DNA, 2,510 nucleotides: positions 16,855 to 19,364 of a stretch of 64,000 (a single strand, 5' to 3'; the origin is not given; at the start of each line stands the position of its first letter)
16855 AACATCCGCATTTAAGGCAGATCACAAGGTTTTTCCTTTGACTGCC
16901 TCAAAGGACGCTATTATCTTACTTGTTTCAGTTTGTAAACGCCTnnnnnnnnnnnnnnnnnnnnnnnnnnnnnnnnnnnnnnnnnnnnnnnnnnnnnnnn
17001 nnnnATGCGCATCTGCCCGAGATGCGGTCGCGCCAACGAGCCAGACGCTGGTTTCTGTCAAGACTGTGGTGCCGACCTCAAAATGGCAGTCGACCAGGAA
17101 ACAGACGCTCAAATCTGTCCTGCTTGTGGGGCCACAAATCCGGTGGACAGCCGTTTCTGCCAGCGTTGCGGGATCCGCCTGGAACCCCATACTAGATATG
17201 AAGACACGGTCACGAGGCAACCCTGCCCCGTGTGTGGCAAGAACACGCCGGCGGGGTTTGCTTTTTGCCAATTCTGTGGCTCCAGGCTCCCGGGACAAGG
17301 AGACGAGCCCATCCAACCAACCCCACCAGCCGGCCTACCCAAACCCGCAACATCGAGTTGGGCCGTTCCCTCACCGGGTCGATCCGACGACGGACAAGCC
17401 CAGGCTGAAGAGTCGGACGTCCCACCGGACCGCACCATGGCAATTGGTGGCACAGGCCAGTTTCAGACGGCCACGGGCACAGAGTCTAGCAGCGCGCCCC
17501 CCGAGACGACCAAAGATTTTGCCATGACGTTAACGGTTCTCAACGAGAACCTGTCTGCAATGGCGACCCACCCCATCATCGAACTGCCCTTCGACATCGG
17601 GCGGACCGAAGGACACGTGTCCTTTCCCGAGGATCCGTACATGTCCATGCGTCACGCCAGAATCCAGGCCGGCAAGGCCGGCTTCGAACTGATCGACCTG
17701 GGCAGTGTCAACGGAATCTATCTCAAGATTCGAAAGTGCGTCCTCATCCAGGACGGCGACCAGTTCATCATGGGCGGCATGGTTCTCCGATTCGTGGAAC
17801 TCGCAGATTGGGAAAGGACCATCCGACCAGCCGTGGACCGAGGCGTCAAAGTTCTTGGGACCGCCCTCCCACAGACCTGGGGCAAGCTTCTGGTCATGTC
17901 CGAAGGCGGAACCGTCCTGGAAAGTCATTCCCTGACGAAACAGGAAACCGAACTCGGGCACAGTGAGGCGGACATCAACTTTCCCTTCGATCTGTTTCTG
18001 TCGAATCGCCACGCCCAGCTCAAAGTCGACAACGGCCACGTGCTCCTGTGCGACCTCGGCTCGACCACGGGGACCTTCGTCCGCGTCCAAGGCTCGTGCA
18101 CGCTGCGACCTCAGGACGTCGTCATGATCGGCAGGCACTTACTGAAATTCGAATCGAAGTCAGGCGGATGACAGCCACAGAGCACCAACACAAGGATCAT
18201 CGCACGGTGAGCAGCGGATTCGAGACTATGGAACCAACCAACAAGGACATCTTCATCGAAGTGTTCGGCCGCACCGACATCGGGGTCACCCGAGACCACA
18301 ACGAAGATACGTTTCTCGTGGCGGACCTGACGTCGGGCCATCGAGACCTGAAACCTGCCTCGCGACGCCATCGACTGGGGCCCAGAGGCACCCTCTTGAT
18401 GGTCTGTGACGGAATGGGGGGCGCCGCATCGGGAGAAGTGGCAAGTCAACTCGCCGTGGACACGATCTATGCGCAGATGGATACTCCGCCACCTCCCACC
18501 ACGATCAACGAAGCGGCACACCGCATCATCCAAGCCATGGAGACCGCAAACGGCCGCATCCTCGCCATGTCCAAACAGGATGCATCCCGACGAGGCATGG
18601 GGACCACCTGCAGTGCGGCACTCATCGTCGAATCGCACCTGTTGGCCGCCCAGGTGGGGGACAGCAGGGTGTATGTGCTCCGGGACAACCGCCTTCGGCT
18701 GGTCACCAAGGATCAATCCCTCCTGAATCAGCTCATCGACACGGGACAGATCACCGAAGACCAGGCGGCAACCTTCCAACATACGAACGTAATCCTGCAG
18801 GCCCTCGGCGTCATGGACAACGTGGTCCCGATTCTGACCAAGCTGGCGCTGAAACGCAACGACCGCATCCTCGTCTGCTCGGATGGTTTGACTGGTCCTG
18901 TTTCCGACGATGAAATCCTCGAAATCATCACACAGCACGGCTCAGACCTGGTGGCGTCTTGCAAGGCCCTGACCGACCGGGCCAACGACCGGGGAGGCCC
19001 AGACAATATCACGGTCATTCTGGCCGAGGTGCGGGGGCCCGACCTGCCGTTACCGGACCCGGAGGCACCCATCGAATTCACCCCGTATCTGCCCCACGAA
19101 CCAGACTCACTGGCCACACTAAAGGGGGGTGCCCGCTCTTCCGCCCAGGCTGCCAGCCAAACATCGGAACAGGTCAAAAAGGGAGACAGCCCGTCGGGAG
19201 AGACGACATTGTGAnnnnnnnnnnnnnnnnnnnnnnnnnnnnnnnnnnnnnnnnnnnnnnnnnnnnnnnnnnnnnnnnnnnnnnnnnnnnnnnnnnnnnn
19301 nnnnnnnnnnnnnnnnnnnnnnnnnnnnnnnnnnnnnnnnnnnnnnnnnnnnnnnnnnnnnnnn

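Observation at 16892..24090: Translationally coupled operon 2xFHA - PP2C - FGE - STK - hybrid HK, with an AT-rich promoter islet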

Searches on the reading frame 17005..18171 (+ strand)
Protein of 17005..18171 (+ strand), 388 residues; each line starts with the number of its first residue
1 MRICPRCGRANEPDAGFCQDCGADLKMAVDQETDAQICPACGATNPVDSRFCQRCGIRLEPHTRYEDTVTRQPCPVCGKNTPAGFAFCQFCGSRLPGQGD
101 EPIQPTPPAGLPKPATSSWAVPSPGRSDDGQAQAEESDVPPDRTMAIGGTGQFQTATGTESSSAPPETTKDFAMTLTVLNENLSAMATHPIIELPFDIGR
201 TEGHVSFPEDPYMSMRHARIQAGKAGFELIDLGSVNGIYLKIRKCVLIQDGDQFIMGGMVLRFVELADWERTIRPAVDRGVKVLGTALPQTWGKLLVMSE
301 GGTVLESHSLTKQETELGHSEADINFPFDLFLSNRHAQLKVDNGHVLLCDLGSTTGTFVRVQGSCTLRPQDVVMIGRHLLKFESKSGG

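Call 7: search_protein_families(library=pfam, proteins=[window:17005-18171:+], max_evalue=0.01)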
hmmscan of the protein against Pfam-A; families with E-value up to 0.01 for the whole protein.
window:17005-18171:+ (388 aa): 12 families
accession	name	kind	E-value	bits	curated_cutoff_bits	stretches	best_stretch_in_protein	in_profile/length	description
PF12773.13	DZR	-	5.5e-22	78.1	27.3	3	4-56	1-45/45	Double zinc ribbon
PF00498.31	FHA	-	1.3e-19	70.8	20.7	2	320-376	7-67/67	FHA domain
PF13240.11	Zn_Ribbon_1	-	3.5e-16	58.9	25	3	4-25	2-23/23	zinc-ribbon domain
PF24460.1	DUF7575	-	1.5e-13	50.3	28.5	2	72-96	4-28/28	Domain of unknown function (DUF7575)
PF24463.1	DUF7577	-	3.9e-13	49.2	28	2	3-25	4-26/27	Domain of unknown function (DUF7577)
PF13248.11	Zn_ribbon_3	-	9.7e-10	38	27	2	1-25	2-26/26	zinc-ribbon domain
PF16697.10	Yop-YscD_cpl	-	1.2e-09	38.7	33.2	1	310-384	14-92/94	Inner membrane component of T3SS, cytoplasmic domain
PF18912.6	DZR_2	-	2.9e-08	33.9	27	1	32-60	18-47/56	Double zinc ribbon domain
PF17032.10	Zn_ribbon_15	-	5.1e-06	27.6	28.9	0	33-56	50-73/73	zinc-ribbon family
PF14803.11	Zn_ribbon_Nudix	-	9.4e-05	22.7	25.6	1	50-78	1-29/34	Nudix N-terminal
PF09723.15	Zn_ribbon_8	-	0.0015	18.9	34.4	0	52-80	8-36/41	Zinc ribbon domain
PF04981.18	NMD3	-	0.0017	18.4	24.9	1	4-45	1-45/243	NMD3 family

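Call 8: search_protein_families(library=ncbifam, proteins=[window:17005-18171:+], max_evalue=0.01)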
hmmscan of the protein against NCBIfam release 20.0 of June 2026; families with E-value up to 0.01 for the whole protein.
window:17005-18171:+ (388 aa): 9 families
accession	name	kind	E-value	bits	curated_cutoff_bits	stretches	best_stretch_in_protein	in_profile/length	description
NF049868.1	FhaB_Rv0019c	equivalog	2.8e-18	66.5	125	2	294-380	67-156/158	FHA domain-containing protein FhaB/FipA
NF041660.2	oxygluDhInhib_OdhI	equivalog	1.1e-12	47.9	200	2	295-382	38-127/130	oxoglutarate dehydrogenase inhibitor Odhl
NF011149.0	PRK14559.1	equivalog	2.6e-08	33.1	374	1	37-93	3-49/642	serine/threonine phosphatase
NF052573.1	HisKinEspAMyxo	equivalog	5.7e-06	24.6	1400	0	198-265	50-121/755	serine histidine kinase EspA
NF033760.1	gliding_GltG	equivalog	3.7e-05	22.5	650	1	198-263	28-96/650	adventurous gliding motility protein GltG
TIGR03354.1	VI_FHA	hypoth_equivalog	7e-05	22.8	120.25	0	196-266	26-103/420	type VI secretion system-associated FHA domain protein TagH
NF003161.0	PRK04136.1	equivalog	8.2e-05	22.1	54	1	29-56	8-35/49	50S ribosomal protein L40e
NF045510.1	4Cys_prefix_kin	domain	0.0014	18.8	24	0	45-57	12-24/26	4-Cys prefix domain-containing protein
NF049953.1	ribbon_DG_selen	exception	0.0036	17.3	130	1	27-59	139-171/172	zinc ribbon-containing (seleno)protein DG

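Call 54: find_related_loci(query=A4, collection=metagenome_contigs, flank=10000)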
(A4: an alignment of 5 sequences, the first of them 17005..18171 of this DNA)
Query A4 (388 aa) in metagenome_contigs; peptide patterns used: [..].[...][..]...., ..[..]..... (x = any residue, [..] = any of these).
276 stretches matched a pattern; 9 encode a relative of the query (tblastn E <= 1e-3); 9 distinct loci.
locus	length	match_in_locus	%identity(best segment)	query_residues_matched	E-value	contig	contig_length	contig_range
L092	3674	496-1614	46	1-385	1e-115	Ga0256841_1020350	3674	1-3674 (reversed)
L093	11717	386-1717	33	1-383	6e-63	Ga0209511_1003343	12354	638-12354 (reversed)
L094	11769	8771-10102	33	1-383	6e-63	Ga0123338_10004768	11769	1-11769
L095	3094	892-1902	34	1-383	6e-56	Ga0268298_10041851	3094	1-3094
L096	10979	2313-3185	31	74-387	9e-42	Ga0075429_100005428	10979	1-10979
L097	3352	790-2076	28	1-383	2e-35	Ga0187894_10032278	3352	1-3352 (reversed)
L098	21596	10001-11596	30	1-383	1e-30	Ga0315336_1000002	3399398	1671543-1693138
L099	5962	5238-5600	32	1-95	2e-10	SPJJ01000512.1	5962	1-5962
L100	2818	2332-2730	27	4-103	5e-6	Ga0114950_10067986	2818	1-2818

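Call 72: search_protein_families(library=padloc, proteins=[window:17005-18171:+], max_evalue=0.001)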
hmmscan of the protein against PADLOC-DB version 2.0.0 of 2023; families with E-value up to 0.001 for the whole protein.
window:17005-18171:+ (388 aa): 0 families

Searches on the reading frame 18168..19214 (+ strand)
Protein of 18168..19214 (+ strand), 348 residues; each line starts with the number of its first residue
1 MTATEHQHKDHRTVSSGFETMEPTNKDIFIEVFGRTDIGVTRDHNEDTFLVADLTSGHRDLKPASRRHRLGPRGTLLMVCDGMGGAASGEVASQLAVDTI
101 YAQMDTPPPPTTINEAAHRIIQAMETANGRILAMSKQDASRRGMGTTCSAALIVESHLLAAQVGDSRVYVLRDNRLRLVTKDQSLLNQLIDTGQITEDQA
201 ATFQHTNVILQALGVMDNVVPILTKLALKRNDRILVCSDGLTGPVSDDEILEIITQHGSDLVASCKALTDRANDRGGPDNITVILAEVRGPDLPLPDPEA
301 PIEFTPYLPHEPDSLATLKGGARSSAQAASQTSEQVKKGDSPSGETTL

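Call 7: search_protein_families(library=pfam, proteins=[window:18168-19214:+], max_evalue=0.01)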
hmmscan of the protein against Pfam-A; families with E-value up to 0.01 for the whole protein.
window:18168-19214:+ (348 aa): 3 families
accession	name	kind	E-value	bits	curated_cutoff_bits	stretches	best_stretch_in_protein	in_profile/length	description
PF13672.11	PP2C_2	-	5.3e-15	56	24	1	72-249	22-182/209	Protein phosphatase 2C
PF00481.26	PP2C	-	1.2e-09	38.7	20.3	1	73-183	33-140/255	Protein phosphatase 2C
PF07228.17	SpoIIE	-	1.6e-06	28.7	25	1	73-288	3-191/192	Stage II sporulation protein E (SpoIIE)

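Call 8: search_protein_families(library=ncbifam, proteins=[window:18168-19214:+], max_evalue=0.01)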
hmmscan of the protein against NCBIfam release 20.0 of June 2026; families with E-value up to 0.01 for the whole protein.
window:18168-19214:+ (348 aa): 2 families
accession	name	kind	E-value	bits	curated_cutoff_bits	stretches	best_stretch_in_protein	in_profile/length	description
NF033484.1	Stp1_PP2C_phos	equivalog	7.4e-67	225.2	230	1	36-286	2-231/232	Stp1/IreP family PP2C-type Ser/Thr phosphatase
NF011149.0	PRK14559.1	equivalog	5.3e-38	131.2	374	1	17-288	359-631/642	serine/threonine phosphatase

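Call 72: search_protein_families(library=padloc, proteins=[window:18168-19214:+], max_evalue=0.001)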
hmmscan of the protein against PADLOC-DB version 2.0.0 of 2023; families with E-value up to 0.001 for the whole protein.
window:18168-19214:+ (348 aa): 1 family
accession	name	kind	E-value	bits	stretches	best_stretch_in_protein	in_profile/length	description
PDLC04518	PDC-M21C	-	0.00024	18.4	1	74-255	30-200/243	-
